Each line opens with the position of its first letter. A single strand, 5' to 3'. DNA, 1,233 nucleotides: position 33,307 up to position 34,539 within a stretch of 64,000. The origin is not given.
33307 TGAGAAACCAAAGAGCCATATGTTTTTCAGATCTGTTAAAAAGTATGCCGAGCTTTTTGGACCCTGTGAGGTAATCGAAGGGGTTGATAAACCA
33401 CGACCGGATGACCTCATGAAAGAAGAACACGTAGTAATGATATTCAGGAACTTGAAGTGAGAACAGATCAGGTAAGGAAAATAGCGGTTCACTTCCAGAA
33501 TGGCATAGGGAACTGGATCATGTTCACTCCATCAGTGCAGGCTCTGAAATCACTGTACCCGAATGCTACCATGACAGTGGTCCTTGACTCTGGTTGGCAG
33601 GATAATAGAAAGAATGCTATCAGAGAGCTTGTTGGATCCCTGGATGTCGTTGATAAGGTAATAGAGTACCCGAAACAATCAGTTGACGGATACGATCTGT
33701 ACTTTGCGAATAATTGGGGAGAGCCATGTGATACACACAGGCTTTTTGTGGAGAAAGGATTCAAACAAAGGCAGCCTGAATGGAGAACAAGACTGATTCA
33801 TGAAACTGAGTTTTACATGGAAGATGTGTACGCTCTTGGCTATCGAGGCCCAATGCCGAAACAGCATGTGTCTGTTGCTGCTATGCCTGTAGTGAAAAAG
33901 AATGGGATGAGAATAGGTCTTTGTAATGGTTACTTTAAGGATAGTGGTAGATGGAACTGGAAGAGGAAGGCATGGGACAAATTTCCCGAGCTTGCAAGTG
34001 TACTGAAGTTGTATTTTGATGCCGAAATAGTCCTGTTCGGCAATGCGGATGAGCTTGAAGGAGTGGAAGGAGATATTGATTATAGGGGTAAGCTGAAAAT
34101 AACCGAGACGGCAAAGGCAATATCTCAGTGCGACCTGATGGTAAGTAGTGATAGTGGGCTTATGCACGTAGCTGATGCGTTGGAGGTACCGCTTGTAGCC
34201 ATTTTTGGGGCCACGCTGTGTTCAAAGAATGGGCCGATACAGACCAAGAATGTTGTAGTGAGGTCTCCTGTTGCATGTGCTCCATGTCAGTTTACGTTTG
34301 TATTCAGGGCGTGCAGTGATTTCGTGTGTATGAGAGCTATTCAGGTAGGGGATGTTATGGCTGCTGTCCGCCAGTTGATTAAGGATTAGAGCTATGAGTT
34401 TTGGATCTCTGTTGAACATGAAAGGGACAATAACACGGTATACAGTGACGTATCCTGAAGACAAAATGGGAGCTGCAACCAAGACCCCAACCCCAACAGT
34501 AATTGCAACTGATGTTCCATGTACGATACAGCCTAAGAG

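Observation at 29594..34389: Glycosyltransferase cassette embedded in the virion-structure operon (candidate virion glycosylation system)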

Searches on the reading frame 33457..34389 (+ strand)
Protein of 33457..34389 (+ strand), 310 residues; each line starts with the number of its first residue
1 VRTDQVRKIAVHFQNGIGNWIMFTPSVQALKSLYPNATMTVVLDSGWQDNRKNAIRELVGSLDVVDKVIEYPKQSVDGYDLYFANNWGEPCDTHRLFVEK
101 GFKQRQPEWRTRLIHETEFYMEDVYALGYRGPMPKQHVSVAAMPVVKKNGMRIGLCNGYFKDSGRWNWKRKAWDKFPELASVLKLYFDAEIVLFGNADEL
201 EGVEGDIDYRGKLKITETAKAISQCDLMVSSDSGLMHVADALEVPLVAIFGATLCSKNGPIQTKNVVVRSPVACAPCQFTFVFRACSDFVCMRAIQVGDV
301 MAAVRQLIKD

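Call 3: search_protein_families(library=pfam, proteins=[window:33457-34389:+], max_evalue=0.1)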
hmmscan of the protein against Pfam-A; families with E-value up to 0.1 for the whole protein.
window:33457-34389:+ (310 aa): 1 family
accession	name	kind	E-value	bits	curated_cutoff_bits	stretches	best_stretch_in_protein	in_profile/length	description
PF01075.23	Glyco_transf_9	-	1.6e-18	67.4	22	1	168-278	116-237/247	Glycosyltransferase family 9 (heptosyltransferase)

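Call 4: search_protein_families(library=phrogs, proteins=[window:33457-34389:+], max_evalue=0.01)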
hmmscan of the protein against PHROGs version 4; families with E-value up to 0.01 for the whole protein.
window:33457-34389:+ (310 aa): 0 families

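Call 10: search_dna_similar(query=window:33457-34389:+, collection=phages, mode=protein, max_rows=25)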
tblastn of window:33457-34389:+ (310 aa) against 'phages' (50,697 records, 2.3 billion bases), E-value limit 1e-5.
No match.

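Call 13: find_homologous_proteins(query=window:33457-34389:+)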
Query window:33457-34389:+ (310 aa): 26 proteins with E <= 0.001 among 901 candidates.
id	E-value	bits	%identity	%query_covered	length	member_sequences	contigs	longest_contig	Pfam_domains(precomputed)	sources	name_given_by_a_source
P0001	4.1e-212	721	100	100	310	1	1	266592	PF01075.24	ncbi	ncbi:MAG: glycosyltransferase family 9 protein [Thermodesulfobacteriota bacterium]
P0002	2.7e-73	265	43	95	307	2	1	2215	PF01075.24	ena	-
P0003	6.8e-72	260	42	95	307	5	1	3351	PF01075.24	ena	-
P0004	3.1e-65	239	38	97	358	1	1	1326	PF01075.24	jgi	-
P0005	1.5e-64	236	41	99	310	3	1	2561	PF01075.24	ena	-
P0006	7.3e-64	234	37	100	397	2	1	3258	PF01075.24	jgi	-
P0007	3.9e-61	225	39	95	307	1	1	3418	PF01075.24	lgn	-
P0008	3.8e-60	222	37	97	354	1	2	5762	PF01075.24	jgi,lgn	-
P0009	1.6e-59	220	39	99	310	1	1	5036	PF01075.24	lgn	-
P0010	1.3e-57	213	36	97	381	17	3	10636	PF01075.24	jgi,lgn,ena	-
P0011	1.7e-56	210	38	96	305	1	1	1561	PF01075.24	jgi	jgi:hypothetical protein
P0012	1.2e-55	207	34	97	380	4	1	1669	PF01075.24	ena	-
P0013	1.3e-55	207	37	98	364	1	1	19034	PF01075.24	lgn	-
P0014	2.5e-55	206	35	97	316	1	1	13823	PF01075.24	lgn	-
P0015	8.1e-55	204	39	95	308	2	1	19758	PF01075.24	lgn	-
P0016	7.7e-52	195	36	96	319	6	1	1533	PF01075.24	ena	-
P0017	2.8e-50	189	34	97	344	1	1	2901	PF01075.24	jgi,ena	-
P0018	5.2e-50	189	36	97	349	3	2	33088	PF01075.24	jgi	-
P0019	2.2e-42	163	36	93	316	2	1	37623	PF01075.24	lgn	-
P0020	2.6e-42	163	33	96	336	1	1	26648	PF01075.24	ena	-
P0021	4.1e-41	159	35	97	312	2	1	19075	PF01075.24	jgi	jgi:ADP-heptose:LPS heptosyltransferase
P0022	6.9e-25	106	30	94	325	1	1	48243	PF01075.24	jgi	jgi:ADP-heptose:LPS heptosyltransferase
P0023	6.7e-23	99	30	99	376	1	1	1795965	PF01075.24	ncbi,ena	-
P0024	5.1e-12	64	26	98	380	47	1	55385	PF01075.24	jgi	jgi:heptosyltransferase-2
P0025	4.1e-5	41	25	83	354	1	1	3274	PF01075.24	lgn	-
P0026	3.0e-4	38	23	97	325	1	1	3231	PF01075.24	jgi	jgi:heptosyltransferase-2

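Call 14: find_encoding_contigs(protein=P0019, flank=10000, max_places=2)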
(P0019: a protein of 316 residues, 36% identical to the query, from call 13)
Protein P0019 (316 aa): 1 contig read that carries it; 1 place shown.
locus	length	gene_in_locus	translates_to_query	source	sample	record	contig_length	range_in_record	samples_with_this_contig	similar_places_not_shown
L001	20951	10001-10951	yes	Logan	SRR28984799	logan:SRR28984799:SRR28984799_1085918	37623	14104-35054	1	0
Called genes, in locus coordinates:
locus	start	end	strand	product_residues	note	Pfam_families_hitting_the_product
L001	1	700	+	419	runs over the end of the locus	PF03721:UDPG_MGDP_dh_N, PF03720:UDPG_MGDP_dh_C (faint), PF00984:UDPG_MGDP_dh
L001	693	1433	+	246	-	-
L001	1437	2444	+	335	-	PF13524:Glyco_trans_1_2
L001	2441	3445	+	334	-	PF13524:Glyco_trans_1_2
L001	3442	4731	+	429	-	PF13847:Methyltransf_31 (weak), PF13649:Methyltransf_25 (weak)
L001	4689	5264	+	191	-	PF13392:HNH_3, PF00847:AP2 (faint)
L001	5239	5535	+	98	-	-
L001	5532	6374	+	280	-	PF00535:Glycos_transf_2, PF10111:Glyco_tranf_2_2 (faint)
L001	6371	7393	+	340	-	PF00534:Glycos_transf_1, PF13692:Glyco_trans_1_4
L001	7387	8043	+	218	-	PF13469:Sulfotransfer_3 (faint)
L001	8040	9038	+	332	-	PF13692:Glyco_trans_1_4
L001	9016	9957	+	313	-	PF13524:Glyco_trans_1_2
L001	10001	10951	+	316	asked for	PF01075:Glyco_transf_9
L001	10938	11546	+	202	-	PF24163:HCP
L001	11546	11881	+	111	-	-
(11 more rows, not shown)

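Call 15: find_encoding_contigs(protein=P0018, flank=10000, max_places=2)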
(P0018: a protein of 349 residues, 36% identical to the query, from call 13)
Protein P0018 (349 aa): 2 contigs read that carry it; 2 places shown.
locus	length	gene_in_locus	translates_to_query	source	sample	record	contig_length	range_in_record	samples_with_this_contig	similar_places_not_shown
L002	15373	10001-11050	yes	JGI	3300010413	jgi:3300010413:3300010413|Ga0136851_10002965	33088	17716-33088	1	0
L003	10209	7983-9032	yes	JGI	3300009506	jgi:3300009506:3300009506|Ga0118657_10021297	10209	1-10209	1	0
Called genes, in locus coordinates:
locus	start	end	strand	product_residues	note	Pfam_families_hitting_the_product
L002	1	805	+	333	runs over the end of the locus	PF13524:Glyco_trans_1_2 (weak)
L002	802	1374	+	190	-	-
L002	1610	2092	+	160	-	-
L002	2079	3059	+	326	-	PF13524:Glyco_trans_1_2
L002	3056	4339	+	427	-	PF13649:Methyltransf_25 (weak)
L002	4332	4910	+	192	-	-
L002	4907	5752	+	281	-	PF00535:Glycos_transf_2, PF10111:Glyco_tranf_2_2 (faint)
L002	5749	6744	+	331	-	PF00534:Glycos_transf_1 (faint), PF13692:Glyco_trans_1_4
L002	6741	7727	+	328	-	PF00534:Glycos_transf_1 (weak), PF13692:Glyco_trans_1_4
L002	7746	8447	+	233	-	PF00685:Sulfotransfer_1 (faint), PF13469:Sulfotransfer_3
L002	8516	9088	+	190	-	-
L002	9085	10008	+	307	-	PF13524:Glyco_trans_1_2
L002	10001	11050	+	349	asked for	PF01075:Glyco_transf_9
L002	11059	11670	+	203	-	PF24163:HCP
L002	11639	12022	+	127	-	-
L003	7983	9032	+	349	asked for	PF01075:Glyco_transf_9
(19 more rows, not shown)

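Call 16: find_encoding_contigs(protein=P0015, flank=10000, max_places=2)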
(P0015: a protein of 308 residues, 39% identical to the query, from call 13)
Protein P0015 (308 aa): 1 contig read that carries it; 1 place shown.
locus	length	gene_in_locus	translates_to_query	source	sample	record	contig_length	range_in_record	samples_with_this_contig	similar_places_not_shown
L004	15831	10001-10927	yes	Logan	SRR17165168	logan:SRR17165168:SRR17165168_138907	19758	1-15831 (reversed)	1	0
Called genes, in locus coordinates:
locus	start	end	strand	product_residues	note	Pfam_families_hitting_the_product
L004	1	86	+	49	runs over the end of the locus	-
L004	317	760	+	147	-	-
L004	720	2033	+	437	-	PF04466:Terminase_3, PF03237:Terminase_6N, PF17288:Terminase_3C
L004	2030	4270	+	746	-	PF04860:Phage_portal, PF04233:Phage_Mu_F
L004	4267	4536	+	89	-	-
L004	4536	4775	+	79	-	-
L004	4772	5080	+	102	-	-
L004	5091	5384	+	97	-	-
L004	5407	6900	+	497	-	-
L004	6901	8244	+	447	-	PF05065:Phage_capsid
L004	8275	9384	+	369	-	-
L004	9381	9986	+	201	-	-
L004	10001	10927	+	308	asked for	PF01075:Glyco_transf_9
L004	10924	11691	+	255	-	PF22882:GT-D-like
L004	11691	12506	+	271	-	PF22882:GT-D-like (faint)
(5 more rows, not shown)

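Call 17: find_encoding_contigs(protein=P0013, flank=10000, max_places=2)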
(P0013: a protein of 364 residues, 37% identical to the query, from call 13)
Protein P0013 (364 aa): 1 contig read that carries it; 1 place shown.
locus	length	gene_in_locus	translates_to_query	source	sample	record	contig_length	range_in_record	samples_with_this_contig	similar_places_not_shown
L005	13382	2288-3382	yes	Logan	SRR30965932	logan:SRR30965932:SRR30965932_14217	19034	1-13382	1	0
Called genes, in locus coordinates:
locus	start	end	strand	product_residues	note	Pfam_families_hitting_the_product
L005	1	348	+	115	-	?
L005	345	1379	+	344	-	PF13692:Glyco_trans_1_4 (weak)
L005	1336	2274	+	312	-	PF13524:Glyco_trans_1_2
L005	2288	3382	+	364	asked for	PF01075:Glyco_transf_9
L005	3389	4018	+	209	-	PF05135:Phage_connect_1 (faint), PF24163:HCP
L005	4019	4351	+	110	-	-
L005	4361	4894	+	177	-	PF04883:HK97-gp10_like (weak)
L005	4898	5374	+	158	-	-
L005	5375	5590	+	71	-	-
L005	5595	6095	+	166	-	-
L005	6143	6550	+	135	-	-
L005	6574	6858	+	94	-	-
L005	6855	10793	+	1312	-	PF10145:PhageMin_Tail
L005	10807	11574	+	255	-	-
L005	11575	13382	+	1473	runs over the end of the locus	-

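Call 18: find_encoding_contigs(protein=P0020, flank=10000, max_places=2)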
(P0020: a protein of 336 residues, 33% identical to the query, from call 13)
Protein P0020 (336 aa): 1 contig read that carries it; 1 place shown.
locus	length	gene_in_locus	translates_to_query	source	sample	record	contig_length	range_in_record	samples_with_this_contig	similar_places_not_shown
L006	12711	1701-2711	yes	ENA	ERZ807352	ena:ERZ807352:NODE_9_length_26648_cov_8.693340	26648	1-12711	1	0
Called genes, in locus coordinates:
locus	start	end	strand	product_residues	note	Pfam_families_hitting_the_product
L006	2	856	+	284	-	?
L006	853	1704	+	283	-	-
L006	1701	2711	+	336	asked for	PF01075:Glyco_transf_9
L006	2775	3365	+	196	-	PF05135:Phage_connect_1, PF24163:HCP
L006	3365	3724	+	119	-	-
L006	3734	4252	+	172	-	-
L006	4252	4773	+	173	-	-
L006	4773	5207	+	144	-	-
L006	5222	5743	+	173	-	-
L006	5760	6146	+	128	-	-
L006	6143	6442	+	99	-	-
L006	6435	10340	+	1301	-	-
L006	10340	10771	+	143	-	-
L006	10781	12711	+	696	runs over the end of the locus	-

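Call 27: search_solved_structures(query=window:33457-34389:+, max_evalue=1, show_alignments=1)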
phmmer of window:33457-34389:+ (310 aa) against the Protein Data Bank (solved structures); distinct sequences matched with E-value up to 1: 8.
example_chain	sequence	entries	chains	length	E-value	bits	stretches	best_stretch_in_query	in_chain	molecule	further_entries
3tov_A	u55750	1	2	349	1.3e-08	37.7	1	207-269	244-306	Glycosyl transferase family 9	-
1psw_A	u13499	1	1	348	9.2e-06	28.3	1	210-269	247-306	ADP-HEPTOSE LPS HEPTOSYLTRANSFERASE II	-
6dfe_A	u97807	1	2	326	0.29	13.5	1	209-271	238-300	ADP-heptose--LPS heptosyltransferase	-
2gt1_A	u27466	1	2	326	0.29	13.5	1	209-271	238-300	Lipopolysaccharide heptosyltransferase-1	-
2h1f_A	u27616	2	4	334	0.3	13.5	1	209-271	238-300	Lipopolysaccharide heptosyltransferase-1 | Lipopolysaccharide heptosyltransferase 1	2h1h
7rxl_H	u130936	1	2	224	0.46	12.9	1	48-89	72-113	Fab1488 heavy chain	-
5e3e_A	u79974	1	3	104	0.89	11.9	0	174-200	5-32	CdiI immunity protein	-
2l73_A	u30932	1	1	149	0.97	11.8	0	151-240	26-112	NADPH oxidase organizer 1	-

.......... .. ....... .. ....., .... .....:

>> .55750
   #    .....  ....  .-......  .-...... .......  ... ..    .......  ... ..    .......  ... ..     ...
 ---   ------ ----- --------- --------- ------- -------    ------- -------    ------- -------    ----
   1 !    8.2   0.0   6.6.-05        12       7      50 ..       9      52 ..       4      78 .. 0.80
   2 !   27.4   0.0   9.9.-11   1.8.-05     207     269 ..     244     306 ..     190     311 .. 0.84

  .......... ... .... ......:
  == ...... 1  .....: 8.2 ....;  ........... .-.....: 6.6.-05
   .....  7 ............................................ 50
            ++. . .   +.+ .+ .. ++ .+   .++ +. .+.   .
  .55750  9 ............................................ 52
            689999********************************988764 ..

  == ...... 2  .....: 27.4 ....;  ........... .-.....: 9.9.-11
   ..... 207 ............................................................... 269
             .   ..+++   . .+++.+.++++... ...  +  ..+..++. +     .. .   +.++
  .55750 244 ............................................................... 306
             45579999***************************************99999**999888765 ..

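Call 29: search_protein_families(library=ncbifam, proteins=[window:33457-34389:+], max_evalue=0.1)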
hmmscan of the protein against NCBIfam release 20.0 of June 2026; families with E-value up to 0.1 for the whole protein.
window:33457-34389:+ (310 aa): 6 families
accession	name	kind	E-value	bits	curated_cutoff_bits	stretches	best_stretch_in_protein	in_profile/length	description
TIGR02195.1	heptsyl_trn_II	equivalog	1.6e-17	63.6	134.6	1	171-308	191-338/339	lipopolysaccharide heptosyltransferase II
TIGR02193.1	heptsyl_trn_I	equivalog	1.2e-10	41.1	185.3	1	211-271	242-302/320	lipopolysaccharide heptosyltransferase I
NF008162.0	PRK10916.1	equivalog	5.2e-10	39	569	1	208-269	245-306/348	ADP-heptose--LPS heptosyltransferase RfaF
TIGR02201.1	heptsyl_trn_III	equivalog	3e-08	33.1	170.2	1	211-270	247-306/344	putative lipopolysaccharide heptosyltransferase III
NF007742.0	PRK10422.1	equivalog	5.3e-08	32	467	1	209-253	247-291/352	lipopolysaccharide core heptosyltransferase RfaQ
NF008204.0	PRK10964.1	equivalog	2.6e-05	23.5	437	1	208-261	237-290/322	lipopolysaccharide heptosyltransferase RfaC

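Call 40: predict_structure(alignment_id=A1)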
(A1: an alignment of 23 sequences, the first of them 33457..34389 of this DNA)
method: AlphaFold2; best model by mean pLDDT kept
length: 310 residues; sequences in the alignment: 23
mean_pLDDT: 90.5   pTM: 0.91
mean pLDDT of the five models: 90.5, 89.0, 88.5, 88.4, 88.0
residues with pLDDT >= 90: 228; 70-90: 57; 50-70: 25; < 50: 0
segments of 3 or more residues with pLDDT < 50: none
pLDDT, mean of each block of 10 residues (from residue 1): 85 94 97 98 93 95 97 96 85 94 83 92 95 97 92 89 68 93 97 93 96 97 98 95 96 84 91 67 68 93 88
secondary structure, 60 per line:
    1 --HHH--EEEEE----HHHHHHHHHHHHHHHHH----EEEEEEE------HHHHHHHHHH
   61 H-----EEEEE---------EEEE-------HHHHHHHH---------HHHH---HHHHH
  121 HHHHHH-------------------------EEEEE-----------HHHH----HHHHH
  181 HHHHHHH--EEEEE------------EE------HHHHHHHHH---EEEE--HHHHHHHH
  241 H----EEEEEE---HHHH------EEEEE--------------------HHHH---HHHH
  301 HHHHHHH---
elements in order: E8-12 H17-33 E38-44 H51-61 E67-71 E81-84 H92-99 H109-112 H116-126 E152-156 H168-171 H176-187 E190-194 H215-223 E227-230 H233-241 E246-251 H255-258 E265-269 H290-293 H297-307

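Call 44: fold_search(model_id=the predicted structure, library=pdb)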
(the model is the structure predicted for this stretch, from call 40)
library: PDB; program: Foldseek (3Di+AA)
matches with E <= 10: 1649; with E <= 0.001: 129
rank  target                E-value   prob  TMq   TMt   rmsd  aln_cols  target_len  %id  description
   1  3tov_B                7.1e-16  1.00  0.73  0.67   5.6       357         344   19  The crystal structure of the glycosyl transferase family 9 from Veillonella parvula DSM 2008 (released 2011-09-21)
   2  3tov_A                3.5e-15  1.00  0.74  0.67   5.5       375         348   19  The crystal structure of the glycosyl transferase family 9 from Veillonella parvula DSM 2008 (released 2011-09-21)
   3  1psw                  2.0e-14  1.00  0.71  0.67   4.3       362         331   19  Structure of E. coli ADP-heptose lps heptosyltransferase II (released 2003-07-08)
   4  6dfe_B                1.2e-11  1.00  0.61  0.58   7.0       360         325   14  The structure of a ternary complex of E. coli WaaC (released 2018-09-05)
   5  4rap_L                1.3e-11  1.00  0.67  0.57   4.7       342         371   15  Crystal structure of bacterial iron-containing dodecameric glycosyltransferase TibC from enterotoxigenic E.coli H10407 (released 2014-10-29)
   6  2h1h_A                4.0e-11  1.00  0.64  0.62   5.1       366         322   14  E. coli heptosyltransferase WaaC with ADP-2-deoxy-2-fluoro heptose (released 2007-05-22)
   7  4rap_D                4.3e-11  1.00  0.66  0.55   5.4       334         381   15  Crystal structure of bacterial iron-containing dodecameric glycosyltransferase TibC from enterotoxigenic E.coli H10407 (released 2014-10-29)
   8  4rap_B                5.1e-11  1.00  0.66  0.54   4.8       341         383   15  Crystal structure of bacterial iron-containing dodecameric glycosyltransferase TibC from enterotoxigenic E.coli H10407 (released 2014-10-29)
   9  4rap_J                6.6e-11  1.00  0.64  0.53   5.3       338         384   16  Crystal structure of bacterial iron-containing dodecameric glycosyltransferase TibC from enterotoxigenic E.coli H10407 (released 2014-10-29)
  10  4rap_G                8.9e-11  1.00  0.67  0.54   4.7       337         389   15  Crystal structure of bacterial iron-containing dodecameric glycosyltransferase TibC from enterotoxigenic E.coli H10407 (released 2014-10-29)
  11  4rb4_G                1.1e-10  1.00  0.68  0.55   4.4       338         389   15  Crystal structure of dodecameric iron-containing heptosyltransferase TibC in complex with ADP-D-beta-D-heptose at 3.9  (released 2014-11-05)
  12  4rb4_B                1.4e-10  1.00  0.68  0.56   4.4       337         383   15  Crystal structure of dodecameric iron-containing heptosyltransferase TibC in complex with ADP-D-beta-D-heptose at 3.9  (released 2014-11-05)
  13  4rap_H                1.4e-10  1.00  0.64  0.53   5.1       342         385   14  Crystal structure of bacterial iron-containing dodecameric glycosyltransferase TibC from enterotoxigenic E.coli H10407 (released 2014-10-29)
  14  4rb4_F                1.7e-10  1.00  0.68  0.56   4.5       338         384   15  Crystal structure of dodecameric iron-containing heptosyltransferase TibC in complex with ADP-D-beta-D-heptose at 3.9  (released 2014-11-05)
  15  2gt1_A                1.8e-10  1.00  0.64  0.62   5.1       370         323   14  E. coli heptosyltransferase WaaC. (released 2007-05-01)
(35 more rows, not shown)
